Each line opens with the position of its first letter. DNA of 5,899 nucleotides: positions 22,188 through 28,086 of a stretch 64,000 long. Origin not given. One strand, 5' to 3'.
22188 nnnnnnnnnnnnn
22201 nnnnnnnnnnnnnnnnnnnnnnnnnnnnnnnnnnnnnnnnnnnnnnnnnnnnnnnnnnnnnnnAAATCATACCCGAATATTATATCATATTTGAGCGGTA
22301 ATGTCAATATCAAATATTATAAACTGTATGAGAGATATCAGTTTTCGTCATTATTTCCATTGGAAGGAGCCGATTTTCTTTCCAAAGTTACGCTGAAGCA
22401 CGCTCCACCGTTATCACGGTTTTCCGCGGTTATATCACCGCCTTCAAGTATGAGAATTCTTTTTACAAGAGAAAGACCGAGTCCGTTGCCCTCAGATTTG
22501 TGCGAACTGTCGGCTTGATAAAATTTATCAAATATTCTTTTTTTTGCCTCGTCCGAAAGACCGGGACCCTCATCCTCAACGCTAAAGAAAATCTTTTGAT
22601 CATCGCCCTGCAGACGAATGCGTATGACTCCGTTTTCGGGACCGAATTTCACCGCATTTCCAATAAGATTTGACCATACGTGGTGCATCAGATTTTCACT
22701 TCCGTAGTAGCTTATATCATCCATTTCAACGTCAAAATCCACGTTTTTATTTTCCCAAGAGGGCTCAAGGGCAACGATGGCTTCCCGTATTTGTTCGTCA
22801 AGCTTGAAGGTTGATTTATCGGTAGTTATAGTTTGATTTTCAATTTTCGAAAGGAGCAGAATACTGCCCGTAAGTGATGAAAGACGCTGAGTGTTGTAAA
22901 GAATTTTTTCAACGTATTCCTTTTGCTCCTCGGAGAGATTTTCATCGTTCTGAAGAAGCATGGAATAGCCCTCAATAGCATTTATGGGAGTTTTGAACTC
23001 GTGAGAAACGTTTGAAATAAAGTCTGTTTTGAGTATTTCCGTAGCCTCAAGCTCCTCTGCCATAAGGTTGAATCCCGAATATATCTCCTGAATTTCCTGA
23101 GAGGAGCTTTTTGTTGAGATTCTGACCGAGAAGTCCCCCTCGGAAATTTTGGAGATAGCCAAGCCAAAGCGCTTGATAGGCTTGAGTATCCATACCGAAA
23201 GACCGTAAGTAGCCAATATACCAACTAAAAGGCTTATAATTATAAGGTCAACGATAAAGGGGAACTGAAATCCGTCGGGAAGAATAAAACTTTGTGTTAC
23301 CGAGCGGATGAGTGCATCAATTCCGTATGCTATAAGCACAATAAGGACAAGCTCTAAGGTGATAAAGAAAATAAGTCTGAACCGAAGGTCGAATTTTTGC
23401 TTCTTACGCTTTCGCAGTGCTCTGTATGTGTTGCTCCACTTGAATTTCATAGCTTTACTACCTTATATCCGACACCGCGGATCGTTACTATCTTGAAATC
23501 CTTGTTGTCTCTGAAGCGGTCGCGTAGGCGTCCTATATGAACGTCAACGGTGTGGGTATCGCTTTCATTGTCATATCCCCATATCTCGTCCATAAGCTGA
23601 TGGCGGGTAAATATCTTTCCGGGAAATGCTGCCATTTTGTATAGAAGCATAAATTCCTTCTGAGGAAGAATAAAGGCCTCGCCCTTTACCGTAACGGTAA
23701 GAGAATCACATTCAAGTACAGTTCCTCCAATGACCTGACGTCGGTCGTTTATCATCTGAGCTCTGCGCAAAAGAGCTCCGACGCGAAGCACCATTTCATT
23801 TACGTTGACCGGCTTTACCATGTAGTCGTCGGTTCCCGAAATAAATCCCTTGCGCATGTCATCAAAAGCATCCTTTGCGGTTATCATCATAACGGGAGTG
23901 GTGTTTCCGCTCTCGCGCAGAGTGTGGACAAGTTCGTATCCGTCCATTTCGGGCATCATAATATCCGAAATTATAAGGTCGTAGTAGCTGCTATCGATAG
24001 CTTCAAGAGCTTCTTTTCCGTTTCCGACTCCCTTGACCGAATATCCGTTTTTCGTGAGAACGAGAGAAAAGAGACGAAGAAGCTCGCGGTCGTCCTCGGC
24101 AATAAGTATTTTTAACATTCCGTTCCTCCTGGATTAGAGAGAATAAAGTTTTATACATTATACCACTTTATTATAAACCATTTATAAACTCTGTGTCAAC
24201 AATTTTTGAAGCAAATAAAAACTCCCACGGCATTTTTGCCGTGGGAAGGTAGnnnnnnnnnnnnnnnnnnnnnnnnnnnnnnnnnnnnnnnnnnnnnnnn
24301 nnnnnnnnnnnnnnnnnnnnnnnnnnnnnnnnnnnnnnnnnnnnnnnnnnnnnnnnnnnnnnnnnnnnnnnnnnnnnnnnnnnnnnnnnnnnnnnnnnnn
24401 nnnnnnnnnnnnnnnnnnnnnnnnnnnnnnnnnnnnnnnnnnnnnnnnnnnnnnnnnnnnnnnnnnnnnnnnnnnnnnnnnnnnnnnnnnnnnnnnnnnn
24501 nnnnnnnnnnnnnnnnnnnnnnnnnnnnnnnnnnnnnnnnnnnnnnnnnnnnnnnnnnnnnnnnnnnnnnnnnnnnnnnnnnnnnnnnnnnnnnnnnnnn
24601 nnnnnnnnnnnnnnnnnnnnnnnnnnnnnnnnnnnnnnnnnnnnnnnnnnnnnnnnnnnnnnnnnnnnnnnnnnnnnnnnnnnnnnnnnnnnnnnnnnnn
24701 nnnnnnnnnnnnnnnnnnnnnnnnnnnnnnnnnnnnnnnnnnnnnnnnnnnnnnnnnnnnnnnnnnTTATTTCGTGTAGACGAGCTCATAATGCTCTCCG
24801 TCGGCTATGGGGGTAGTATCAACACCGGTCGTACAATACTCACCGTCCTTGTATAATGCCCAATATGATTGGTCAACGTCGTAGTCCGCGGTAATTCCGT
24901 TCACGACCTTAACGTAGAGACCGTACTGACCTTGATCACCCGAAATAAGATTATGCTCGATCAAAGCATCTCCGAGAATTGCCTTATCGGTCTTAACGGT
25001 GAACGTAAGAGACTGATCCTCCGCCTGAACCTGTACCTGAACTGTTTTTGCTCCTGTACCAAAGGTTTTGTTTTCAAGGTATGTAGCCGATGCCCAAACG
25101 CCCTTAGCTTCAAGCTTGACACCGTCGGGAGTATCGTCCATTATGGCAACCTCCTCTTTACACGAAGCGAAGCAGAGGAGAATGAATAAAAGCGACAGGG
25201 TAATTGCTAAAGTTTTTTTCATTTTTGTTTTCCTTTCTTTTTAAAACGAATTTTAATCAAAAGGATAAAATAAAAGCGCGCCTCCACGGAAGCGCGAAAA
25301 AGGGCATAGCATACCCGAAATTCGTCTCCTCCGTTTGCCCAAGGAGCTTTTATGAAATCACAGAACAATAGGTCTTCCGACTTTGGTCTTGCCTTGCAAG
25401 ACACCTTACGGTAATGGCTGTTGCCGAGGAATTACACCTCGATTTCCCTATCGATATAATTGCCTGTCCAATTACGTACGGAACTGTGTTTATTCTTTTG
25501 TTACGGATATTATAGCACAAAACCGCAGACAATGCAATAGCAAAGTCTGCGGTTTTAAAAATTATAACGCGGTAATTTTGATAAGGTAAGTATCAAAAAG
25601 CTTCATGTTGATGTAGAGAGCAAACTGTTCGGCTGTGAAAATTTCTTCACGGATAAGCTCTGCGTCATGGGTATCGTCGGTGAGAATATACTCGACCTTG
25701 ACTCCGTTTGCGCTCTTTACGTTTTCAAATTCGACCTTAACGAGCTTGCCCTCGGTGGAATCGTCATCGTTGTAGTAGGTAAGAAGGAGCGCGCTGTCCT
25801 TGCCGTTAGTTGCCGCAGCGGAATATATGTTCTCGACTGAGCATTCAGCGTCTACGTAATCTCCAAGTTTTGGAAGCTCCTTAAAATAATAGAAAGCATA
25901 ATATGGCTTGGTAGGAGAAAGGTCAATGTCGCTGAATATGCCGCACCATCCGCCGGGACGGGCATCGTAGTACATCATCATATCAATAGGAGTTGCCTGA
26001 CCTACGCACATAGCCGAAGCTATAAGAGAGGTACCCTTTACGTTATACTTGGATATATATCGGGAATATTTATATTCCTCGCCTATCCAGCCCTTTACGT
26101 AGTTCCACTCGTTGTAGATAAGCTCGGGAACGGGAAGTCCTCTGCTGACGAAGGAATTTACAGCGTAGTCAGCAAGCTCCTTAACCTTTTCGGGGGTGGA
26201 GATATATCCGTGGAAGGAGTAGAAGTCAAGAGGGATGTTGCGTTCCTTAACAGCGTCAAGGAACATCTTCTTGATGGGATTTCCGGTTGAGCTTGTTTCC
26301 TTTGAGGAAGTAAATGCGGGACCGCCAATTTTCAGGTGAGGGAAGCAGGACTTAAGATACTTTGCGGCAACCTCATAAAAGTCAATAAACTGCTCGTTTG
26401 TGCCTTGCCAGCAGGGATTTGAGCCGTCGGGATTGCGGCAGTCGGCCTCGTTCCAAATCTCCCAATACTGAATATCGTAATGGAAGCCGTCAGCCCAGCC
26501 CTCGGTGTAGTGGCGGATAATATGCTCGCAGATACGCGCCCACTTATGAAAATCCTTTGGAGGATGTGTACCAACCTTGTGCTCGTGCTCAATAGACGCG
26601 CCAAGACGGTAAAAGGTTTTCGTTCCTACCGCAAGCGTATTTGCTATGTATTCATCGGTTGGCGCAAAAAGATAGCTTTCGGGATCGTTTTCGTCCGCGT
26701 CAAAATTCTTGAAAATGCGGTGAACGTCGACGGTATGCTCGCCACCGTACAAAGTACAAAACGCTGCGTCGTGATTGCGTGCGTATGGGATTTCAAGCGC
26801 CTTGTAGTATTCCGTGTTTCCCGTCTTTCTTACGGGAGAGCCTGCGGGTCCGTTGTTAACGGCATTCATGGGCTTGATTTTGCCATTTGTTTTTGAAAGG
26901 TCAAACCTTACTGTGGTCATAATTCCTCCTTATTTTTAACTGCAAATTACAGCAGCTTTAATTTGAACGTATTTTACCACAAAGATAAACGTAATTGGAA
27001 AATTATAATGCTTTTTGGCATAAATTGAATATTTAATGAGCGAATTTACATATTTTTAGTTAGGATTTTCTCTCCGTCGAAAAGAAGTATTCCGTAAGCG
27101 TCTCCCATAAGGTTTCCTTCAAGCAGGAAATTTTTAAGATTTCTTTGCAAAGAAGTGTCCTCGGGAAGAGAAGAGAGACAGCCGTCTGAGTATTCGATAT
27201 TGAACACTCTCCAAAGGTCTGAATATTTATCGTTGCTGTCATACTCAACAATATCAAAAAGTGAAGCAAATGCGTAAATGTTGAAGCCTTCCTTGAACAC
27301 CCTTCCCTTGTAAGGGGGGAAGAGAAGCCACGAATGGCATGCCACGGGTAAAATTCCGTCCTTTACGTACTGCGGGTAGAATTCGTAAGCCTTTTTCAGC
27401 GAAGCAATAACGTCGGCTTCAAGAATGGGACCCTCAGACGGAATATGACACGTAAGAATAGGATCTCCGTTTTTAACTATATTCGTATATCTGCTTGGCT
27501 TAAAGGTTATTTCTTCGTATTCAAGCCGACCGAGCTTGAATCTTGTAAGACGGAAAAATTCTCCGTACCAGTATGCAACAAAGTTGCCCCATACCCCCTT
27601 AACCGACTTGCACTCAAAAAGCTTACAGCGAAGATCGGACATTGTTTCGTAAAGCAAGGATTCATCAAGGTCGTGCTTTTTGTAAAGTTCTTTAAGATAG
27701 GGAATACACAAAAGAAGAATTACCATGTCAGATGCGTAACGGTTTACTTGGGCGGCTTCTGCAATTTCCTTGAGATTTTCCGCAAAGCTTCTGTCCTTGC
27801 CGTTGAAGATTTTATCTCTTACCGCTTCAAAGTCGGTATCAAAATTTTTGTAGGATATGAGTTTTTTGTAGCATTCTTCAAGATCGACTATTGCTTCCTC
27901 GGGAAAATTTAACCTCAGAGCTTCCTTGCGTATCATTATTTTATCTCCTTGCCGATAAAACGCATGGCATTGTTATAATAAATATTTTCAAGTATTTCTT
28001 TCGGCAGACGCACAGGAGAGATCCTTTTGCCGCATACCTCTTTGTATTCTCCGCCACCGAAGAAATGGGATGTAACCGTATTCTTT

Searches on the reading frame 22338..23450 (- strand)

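Call 7: search_protein_families(library=pfam, proteins=[window:22338-23450:-])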
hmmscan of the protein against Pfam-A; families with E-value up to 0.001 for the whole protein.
window:22338-23450:- (370 aa): 4 families
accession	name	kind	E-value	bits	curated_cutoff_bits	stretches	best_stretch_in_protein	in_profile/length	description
PF02518.31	HATPase_c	-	6e-26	91.5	26.4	1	251-358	2-109/111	Histidine kinase-, DNA gyrase B-, and HSP90-like ATPase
PF00512.31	HisKA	-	6.4e-19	68.2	26.9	1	141-205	2-65/66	His Kinase A (phospho-acceptor) domain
PF00672.30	HAMP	-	1.9e-10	41.3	25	1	87-136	5-53/53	HAMP domain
PF13581.12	HATPase_c_2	-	0.00032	21.1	27.4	1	264-332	41-108/127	Histidine kinase-like ATPase domain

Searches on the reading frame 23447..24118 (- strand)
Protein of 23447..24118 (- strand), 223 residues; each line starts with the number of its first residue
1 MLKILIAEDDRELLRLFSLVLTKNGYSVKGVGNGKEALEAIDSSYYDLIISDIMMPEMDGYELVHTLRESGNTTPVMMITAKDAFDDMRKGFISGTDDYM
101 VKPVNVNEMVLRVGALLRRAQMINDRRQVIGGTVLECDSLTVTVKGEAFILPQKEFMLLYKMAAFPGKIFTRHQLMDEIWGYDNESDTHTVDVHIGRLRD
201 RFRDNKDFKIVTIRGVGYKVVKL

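Call 7: search_protein_families(library=pfam, proteins=[window:23447-24118:-])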
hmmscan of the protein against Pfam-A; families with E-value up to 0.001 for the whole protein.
window:23447-24118:- (223 aa): 2 families
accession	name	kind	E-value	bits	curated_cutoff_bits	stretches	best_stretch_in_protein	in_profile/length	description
PF00072.30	Response_reg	-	2.8e-28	98.7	30.2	1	4-112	1-109/111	Response regulator receiver domain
PF00486.34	Trans_reg_C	-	1.6e-21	76.6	26.2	1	147-219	2-76/77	Transcriptional regulatory protein, C terminal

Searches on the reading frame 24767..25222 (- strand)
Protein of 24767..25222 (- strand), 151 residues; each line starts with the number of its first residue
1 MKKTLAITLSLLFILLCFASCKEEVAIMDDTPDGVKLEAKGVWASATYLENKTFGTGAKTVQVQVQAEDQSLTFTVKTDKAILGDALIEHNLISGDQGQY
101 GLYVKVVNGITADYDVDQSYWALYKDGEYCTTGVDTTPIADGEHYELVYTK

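Call 7: search_protein_families(library=pfam, proteins=[window:24767-25222:-])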
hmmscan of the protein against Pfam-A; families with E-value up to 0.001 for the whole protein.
window:24767-25222:- (151 aa): 1 family
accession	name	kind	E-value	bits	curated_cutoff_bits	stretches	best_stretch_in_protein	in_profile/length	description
PF14478.12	DUF4430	-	3e-06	28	23.8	1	85-144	6-65/72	Domain of unknown function (DUF4430)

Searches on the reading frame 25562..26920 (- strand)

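Call 7: search_protein_families(library=pfam, proteins=[window:25562-26920:-])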
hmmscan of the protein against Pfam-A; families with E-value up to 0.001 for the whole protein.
window:25562-26920:- (452 aa): 1 family
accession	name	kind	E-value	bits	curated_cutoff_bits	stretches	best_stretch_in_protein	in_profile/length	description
PF01229.23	Glyco_hydro_39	-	6.3e-16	58.7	26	1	83-242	74-228/472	Glycosyl hydrolases family 39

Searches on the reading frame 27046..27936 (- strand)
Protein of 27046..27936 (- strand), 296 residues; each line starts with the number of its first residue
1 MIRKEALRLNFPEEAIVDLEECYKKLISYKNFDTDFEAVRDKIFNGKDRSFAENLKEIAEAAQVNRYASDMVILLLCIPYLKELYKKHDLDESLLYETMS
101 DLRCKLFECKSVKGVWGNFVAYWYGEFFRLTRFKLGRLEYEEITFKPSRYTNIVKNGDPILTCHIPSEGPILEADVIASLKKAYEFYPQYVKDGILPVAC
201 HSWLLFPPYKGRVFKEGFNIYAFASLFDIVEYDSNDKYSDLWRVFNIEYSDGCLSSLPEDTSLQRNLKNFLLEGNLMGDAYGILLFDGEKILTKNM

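Call 7: search_protein_families(library=pfam, proteins=[window:27046-27936:-])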
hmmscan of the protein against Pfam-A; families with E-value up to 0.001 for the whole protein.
window:27046-27936:- (296 aa): 2 families
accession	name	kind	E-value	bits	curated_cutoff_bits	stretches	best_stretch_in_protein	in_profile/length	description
PF18164.7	GNAT_C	-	3.5e-31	108.4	22.8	1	133-284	2-142/142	GNAT-like C-terminal domain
PF18082.7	NAT_N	-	4.6e-15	57.1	27.8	1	6-130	7-129/129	N-acyltransferase N-terminal domain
